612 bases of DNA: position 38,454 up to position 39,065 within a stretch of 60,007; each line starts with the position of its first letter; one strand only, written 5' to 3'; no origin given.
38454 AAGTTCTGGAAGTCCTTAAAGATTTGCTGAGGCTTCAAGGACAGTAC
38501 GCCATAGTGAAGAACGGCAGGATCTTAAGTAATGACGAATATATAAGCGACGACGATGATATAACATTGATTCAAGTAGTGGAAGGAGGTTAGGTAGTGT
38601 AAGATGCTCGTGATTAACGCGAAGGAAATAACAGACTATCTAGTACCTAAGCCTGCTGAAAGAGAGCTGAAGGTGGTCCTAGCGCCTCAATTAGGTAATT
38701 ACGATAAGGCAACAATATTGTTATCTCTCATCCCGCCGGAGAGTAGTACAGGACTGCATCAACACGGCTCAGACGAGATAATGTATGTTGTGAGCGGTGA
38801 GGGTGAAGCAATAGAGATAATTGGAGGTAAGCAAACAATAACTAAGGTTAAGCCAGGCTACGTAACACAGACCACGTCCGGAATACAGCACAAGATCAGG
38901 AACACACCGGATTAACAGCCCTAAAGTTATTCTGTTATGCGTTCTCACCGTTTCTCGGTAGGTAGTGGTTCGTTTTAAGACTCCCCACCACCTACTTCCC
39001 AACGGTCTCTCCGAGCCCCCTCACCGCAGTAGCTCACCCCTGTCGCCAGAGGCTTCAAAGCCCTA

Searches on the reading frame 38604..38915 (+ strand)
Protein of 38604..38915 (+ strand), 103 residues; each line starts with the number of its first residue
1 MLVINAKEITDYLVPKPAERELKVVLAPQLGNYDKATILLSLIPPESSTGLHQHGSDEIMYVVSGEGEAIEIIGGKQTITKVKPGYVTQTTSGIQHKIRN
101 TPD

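Call 58: find_encoding_contigs(protein=window:38604-38915:+, flank=2500, max_places=10)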
Protein window:38604-38915:+ (103 aa): 1 contig read that carries it; 1 place shown.
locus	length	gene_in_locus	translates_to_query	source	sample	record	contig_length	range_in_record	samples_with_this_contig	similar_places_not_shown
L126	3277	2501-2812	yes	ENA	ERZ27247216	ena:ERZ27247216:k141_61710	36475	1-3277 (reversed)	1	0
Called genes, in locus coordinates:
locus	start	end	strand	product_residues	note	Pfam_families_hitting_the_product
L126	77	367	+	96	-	-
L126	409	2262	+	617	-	PF02730:AFOR_N, PF01314:AFOR_C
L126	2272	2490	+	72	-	PF02597:ThiS (faint)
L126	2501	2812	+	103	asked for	PF07883:Cupin_2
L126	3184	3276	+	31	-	?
